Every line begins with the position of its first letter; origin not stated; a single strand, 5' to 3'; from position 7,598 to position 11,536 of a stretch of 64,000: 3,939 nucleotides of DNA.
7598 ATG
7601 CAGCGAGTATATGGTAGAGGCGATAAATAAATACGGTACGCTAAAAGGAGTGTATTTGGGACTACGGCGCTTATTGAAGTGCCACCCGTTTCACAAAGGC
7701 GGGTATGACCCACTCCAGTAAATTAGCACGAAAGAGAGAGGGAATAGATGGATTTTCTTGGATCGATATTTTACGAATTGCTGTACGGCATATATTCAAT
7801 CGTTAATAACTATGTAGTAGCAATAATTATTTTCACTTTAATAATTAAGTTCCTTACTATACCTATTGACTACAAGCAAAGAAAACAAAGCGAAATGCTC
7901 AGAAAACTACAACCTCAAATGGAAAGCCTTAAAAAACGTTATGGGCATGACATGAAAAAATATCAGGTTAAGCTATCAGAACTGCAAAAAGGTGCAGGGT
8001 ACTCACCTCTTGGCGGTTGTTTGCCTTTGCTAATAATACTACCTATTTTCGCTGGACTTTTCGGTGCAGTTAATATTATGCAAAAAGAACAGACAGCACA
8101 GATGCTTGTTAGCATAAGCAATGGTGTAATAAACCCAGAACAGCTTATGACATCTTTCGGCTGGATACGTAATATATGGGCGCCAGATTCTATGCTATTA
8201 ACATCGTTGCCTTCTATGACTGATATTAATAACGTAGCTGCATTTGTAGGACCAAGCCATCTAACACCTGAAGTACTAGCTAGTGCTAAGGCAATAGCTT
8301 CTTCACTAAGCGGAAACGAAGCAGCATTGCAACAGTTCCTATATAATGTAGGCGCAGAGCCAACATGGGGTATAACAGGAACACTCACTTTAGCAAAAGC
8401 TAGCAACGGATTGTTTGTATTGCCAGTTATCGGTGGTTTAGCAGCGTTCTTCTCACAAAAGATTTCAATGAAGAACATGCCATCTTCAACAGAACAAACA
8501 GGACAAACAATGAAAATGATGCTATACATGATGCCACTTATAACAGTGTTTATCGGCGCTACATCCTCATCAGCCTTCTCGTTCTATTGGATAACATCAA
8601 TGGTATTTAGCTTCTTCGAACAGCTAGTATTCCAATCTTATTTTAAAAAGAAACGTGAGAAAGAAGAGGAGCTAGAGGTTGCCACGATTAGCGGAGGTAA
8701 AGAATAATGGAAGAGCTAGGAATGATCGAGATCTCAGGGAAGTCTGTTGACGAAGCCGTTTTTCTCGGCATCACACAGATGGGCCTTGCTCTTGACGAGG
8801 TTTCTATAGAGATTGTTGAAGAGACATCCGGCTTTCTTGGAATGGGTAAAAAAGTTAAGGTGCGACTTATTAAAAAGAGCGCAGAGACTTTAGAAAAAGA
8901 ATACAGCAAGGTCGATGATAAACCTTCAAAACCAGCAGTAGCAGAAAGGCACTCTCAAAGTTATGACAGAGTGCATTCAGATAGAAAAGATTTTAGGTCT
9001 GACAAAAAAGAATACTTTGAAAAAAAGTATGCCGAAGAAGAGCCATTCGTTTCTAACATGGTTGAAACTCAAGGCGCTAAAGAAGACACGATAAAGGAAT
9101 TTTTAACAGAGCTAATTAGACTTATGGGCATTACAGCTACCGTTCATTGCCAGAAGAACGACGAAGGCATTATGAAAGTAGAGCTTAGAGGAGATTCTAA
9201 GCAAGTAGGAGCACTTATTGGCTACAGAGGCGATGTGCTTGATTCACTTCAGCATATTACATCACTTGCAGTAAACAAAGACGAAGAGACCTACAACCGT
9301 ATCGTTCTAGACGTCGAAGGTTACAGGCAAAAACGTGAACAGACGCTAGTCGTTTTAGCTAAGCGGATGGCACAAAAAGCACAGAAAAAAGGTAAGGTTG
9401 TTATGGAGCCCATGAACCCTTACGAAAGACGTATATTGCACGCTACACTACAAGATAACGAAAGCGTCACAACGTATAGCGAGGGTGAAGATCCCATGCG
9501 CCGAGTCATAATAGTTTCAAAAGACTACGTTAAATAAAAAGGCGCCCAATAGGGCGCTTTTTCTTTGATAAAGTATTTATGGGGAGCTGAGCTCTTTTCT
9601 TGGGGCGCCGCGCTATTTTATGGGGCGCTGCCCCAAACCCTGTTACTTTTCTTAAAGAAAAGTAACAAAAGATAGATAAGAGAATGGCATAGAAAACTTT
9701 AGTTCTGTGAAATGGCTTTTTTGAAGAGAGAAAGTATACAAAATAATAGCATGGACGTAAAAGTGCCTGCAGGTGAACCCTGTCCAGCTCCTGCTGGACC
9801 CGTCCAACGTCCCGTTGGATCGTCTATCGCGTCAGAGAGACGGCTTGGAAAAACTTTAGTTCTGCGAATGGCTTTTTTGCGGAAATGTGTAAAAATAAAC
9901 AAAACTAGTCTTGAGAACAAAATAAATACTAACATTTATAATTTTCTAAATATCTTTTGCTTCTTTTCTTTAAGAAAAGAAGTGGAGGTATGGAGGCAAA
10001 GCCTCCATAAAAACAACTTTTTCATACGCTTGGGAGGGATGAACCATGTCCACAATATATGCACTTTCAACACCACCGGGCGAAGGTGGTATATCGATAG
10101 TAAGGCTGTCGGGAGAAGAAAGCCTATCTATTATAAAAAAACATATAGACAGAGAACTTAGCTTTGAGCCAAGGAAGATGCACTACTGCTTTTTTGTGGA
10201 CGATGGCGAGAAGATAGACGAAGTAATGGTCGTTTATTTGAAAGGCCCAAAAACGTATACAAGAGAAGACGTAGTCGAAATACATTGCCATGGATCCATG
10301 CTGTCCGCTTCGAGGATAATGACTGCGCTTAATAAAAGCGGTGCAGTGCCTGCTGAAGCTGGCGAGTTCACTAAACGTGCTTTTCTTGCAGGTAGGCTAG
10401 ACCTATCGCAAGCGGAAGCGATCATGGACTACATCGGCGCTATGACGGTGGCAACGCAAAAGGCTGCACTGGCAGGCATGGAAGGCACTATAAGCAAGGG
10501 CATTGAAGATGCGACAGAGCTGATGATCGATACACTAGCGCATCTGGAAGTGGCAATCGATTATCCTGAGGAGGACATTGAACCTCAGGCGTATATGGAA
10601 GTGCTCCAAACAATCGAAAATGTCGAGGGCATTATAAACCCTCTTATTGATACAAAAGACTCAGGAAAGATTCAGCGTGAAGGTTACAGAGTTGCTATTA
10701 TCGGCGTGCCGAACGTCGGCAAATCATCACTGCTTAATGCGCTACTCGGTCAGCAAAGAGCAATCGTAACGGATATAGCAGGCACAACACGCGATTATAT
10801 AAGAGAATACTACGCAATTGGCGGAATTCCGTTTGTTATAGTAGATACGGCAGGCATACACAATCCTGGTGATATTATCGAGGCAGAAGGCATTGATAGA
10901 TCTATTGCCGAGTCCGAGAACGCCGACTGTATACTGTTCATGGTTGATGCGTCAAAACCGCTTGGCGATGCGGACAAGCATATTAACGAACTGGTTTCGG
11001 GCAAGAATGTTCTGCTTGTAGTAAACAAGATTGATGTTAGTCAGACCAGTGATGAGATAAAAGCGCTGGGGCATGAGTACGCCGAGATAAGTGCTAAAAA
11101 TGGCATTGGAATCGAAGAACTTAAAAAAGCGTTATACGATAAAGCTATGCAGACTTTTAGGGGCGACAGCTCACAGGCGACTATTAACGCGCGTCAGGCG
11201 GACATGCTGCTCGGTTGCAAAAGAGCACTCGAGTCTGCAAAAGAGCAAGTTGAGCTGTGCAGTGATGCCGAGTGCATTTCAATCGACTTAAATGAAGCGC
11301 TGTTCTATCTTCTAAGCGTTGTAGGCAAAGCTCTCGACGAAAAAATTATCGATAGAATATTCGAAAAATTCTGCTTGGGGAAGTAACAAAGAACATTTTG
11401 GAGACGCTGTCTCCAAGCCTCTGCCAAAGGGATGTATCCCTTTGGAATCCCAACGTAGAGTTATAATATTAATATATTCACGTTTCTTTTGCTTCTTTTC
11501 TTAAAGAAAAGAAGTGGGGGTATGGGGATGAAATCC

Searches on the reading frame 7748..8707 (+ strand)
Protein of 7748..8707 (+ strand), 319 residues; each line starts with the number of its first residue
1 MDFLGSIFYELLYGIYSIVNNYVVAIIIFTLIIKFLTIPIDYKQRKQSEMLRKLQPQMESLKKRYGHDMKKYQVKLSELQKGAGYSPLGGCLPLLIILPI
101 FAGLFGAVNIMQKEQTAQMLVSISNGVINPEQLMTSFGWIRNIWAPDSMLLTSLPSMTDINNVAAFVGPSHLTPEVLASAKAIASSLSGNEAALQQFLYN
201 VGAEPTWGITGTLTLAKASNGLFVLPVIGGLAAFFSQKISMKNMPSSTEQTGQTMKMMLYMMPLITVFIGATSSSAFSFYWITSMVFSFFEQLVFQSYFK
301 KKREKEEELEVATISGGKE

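Call 9: search_protein_families(library=pfam, proteins=[window:7748-8707:+])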
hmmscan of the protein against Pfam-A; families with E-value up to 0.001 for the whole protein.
window:7748-8707:+ (319 aa): 1 family
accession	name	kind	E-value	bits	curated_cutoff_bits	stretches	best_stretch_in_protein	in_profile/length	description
PF02096.25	60KD_IMP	-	6.9e-42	143.6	35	1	22-296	1-162/163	60Kd inner membrane protein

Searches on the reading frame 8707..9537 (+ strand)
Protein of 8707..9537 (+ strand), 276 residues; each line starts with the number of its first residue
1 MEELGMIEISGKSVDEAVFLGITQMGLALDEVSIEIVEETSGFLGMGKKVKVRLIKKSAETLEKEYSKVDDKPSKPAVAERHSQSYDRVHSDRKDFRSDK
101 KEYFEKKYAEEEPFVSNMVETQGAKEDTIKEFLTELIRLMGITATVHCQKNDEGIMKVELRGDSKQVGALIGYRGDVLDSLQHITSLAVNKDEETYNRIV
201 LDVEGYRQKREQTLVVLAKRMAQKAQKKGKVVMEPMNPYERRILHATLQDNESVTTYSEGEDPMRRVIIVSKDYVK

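Call 7: search_protein_families(library=pfam, proteins=[window:8707-9537:+])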
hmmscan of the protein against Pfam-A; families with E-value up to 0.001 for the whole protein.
window:8707-9537:+ (276 aa): 3 families
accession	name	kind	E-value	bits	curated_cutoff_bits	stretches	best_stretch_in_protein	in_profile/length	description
PF01424.28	R3H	-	8.6e-18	64.6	26.8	1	212-269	1-58/60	R3H domain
PF13083.13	KH_KhpA-B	-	2.3e-11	43.8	32.1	1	127-198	2-71/73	KhpA/KhpB, KH domain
PF14804.11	Jag_N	-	1.2e-10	42.1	25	1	9-53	1-47/50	Jag N-terminus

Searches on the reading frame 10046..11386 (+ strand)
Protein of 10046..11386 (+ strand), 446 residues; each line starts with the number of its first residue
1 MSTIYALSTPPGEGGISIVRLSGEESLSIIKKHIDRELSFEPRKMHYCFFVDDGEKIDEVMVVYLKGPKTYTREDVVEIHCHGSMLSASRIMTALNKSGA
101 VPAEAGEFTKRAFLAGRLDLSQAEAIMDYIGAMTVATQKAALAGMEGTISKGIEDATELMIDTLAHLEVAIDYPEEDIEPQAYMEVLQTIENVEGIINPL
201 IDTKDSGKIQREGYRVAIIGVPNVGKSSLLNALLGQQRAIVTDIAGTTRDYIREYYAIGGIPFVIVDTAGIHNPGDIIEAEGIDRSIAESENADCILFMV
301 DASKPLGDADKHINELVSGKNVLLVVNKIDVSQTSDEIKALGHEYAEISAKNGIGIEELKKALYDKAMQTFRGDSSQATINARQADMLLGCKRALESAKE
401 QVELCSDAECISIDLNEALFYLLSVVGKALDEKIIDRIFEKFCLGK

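Call 7: search_protein_families(library=pfam, proteins=[window:10046-11386:+])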
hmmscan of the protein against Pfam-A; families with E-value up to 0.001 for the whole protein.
window:10046-11386:+ (446 aa): 10 families
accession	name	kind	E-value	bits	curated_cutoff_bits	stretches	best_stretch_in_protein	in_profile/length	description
PF12631.12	MnmE_helical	-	1.3e-47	163.1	40.1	1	120-443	1-211/211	MnmE helical domain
PF10396.14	TrmE_N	-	6.3e-40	136.5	29.8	1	3-117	1-117/117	GTP-binding protein TrmE N-terminus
PF01926.29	MMR_HSR1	-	2e-28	99.2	21.9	1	215-328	1-113/113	50S ribosome-binding GTPase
PF02421.24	FeoB_N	-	4.8e-14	52.6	27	1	215-362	2-155/156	Ferrous iron transport protein B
PF03193.22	RsgA_GTPase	-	2e-07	31.4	30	0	215-246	108-139/174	RsgA GTPase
PF02492.25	cobW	-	8e-06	26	20.7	1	260-350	83-174/180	CobW/HypB/UreG, nucleotide-binding domain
PF00350.29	Dynamin_N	-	3.2e-05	24.4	27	0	216-241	1-26/168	Dynamin family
PF10662.15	PduV-EutP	-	8.6e-05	22.8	21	0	269-362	39-140/143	Ethanolamine utilisation - propanediol utilisation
PF16897.10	MMR_HSR1_Xtn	-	8.7e-05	22.9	35.2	1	321-366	57-103/106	C-terminal region of MMR_HSR1 domain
PF00071.28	Ras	-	8.7e-05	22.6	21.6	1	216-366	2-159/162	Ras family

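Call 46: find_homologous_proteins(query=window:10046-11386:+, max_evalue=1e-60)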
Query window:10046-11386:+ (446 aa): 7961 proteins with E <= 1e-60 among 8000 candidates; the best 120 are listed.
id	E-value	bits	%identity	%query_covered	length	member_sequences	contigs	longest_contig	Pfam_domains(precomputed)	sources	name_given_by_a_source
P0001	1.8e-287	971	100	100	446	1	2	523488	PF02492.26,PF10396.15,PF01926.30,PF02421.25,PF03193.23,PF12631.13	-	-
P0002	3.5e-258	874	89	100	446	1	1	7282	PF02492.26,PF10396.15,PF01926.30,PF00350.30,PF02421.25,PF03193.23,PF12631.13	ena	-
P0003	2.1e-241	819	94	90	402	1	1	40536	PF02492.26,PF10396.15,PF01926.30,PF00350.30,PF02421.25,PF03193.23,PF12631.13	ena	-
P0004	2.2e-236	803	82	100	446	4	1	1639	PF10396.15,PF01926.30,PF00350.30,PF02421.25,PF03193.23,PF12631.13,PF16897.11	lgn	-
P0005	4.9e-232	788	79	100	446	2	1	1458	PF10396.15,PF01926.30,PF00350.30,PF02421.25,PF03193.23,PF12631.13,PF16897.11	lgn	-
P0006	4.7e-227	772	78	100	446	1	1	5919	PF10396.15,PF01926.30,PF00350.30,PF02421.25,PF03193.23,PF12631.13,PF16897.11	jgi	-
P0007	1.0e-105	372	44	100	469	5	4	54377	PF10396.15,PF01926.30,PF00350.30,PF02421.25,PF12631.13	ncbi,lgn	-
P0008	2.3e-103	365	43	100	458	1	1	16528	PF10396.15,PF01926.30,PF00350.30,PF02421.25,PF03193.23,PF12631.13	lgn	-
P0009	2.3e-103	365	45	100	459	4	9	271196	PF10396.15,PF01926.30,PF00350.30,PF02421.25,PF12631.13,PF04548.23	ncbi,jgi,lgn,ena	ncbi:MAG: tRNA uridine-5-carboxymethylaminomethyl(34) synthesis GTPase MnmE [Caldicoprobacterales ba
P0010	3.0e-103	364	43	100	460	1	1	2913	PF01926.30,PF00025.28,PF08477.20,PF00350.30,PF03193.23,PF12631.13,PF16897.11,PF04670.19,PF04548.23,PF10396.15,PF02421.25,PF00009.34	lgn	-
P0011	3.5e-103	364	44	100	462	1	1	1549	PF10396.15,PF01926.30,PF00350.30,PF02421.25,PF12631.13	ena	-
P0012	4.6e-103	364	44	100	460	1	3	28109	PF10396.15,PF01926.30,PF00025.28,PF00350.30,PF02421.25,PF00009.34,PF03193.23,PF12631.13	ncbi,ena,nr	ncbi:MAG TPA: tRNA uridine-5-carboxymethylaminomethyl(34) synthesis GTPase MnmE [Clostridiaceae bact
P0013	1.6e-102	362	45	100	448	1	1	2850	PF10396.15,PF01926.30,PF00350.30,PF02421.25,PF00009.34,PF03193.23,PF12631.13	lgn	-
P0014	2.1e-102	361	45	100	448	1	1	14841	PF10396.15,PF01926.30,PF00350.30,PF02421.25,PF00009.34,PF03193.23,PF12631.13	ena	-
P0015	2.2e-102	361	44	100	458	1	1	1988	PF10396.15,PF01926.30,PF00350.30,PF02421.25,PF03193.23,PF12631.13,PF04548.23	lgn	-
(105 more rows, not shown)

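Call 47: find_encoding_contigs(protein=P0003, flank=8000, max_places=2)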
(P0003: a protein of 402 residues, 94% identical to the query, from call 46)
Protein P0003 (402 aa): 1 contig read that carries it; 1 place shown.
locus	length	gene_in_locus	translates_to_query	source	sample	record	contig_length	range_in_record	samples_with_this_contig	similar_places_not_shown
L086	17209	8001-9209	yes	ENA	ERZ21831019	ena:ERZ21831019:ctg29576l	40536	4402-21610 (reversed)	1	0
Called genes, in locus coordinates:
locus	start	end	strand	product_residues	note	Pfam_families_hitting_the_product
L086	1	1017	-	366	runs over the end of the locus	PF00712:DNA_pol3_beta, PF02767:DNA_pol3_beta_2, PF02768:DNA_pol3_beta_3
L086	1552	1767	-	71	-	PF08299:Bac_DnaA_C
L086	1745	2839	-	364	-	PF01695:IstB_IS21, PF00308:Bac_DnaA, PF00004:AAA (faint)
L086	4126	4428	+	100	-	PF00825:Ribonuclease_P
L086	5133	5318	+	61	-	PF02096:60KD_IMP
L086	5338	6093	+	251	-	PF02096:60KD_IMP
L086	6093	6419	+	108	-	PF14804:Jag_N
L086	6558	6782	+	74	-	PF13083:KH_KhpA-B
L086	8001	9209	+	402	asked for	PF10396:TrmE_N, PF12631:MnmE_helical, PF03193:RsgA_GTPase (faint), PF00350:Dynamin_N (faint), PF01926:MMR_HSR1, PF02421:FeoB_N, PF02492:cobW (faint)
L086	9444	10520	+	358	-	PF00890:FAD_binding_2 (faint), PF01134:GIDA, PF01266:DAO (faint), PF07992:Pyr_redox_2 (weak)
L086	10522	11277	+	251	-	PF01134:GIDA, PF21680:GIDA_C_1st, PF13932:SAM_GIDA_C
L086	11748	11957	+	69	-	PF00270:DEAD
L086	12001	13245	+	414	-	PF00270:DEAD, PF00271:Helicase_C, PF25399:DeaD_dimer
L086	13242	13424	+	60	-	PF03880:DbpA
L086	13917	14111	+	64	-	-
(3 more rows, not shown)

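Call 48: find_encoding_contigs(protein=P0002, flank=8000, max_places=2)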
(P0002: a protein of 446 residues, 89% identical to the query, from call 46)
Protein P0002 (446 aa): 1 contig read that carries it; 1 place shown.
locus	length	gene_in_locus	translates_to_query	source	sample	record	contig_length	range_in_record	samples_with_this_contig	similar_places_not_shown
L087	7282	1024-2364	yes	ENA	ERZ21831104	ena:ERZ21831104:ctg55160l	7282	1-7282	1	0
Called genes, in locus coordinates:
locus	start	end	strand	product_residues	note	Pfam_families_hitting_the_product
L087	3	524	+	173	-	?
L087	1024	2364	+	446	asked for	PF10396:TrmE_N, PF12631:MnmE_helical, PF03193:RsgA_GTPase (faint), PF00350:Dynamin_N (faint), PF01926:MMR_HSR1, PF02421:FeoB_N, PF02492:cobW (faint)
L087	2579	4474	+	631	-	PF01134:GIDA, PF01266:DAO (faint), PF07992:Pyr_redox_2, PF21680:GIDA_C_1st, PF13932:SAM_GIDA_C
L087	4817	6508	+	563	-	PF04851:ResIII (weak), PF00270:DEAD, PF00271:Helicase_C, PF25399:DeaD_dimer, PF03880:DbpA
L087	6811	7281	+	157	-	?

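Call 49: find_encoding_contigs(protein=P0006, flank=8000, max_places=2)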
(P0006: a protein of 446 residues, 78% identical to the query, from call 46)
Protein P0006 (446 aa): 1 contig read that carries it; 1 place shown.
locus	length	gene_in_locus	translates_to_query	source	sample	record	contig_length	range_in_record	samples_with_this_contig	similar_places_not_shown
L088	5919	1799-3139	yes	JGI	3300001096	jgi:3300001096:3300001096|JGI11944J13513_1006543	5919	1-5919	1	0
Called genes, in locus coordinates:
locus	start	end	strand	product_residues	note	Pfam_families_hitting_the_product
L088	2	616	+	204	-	?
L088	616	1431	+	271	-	PF14804:Jag_N, PF13083:KH_KhpA-B, PF01424:R3H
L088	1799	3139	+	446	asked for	PF10396:TrmE_N, PF12631:MnmE_helical, PF03193:RsgA_GTPase (faint), PF00350:Dynamin_N (faint), PF01926:MMR_HSR1, PF02421:FeoB_N, PF16897:MMR_HSR1_Xtn (faint)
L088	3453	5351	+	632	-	PF00890:FAD_binding_2 (faint), PF01134:GIDA, PF07992:Pyr_redox_2 (weak), PF21680:GIDA_C_1st, PF13932:SAM_GIDA_C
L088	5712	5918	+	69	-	?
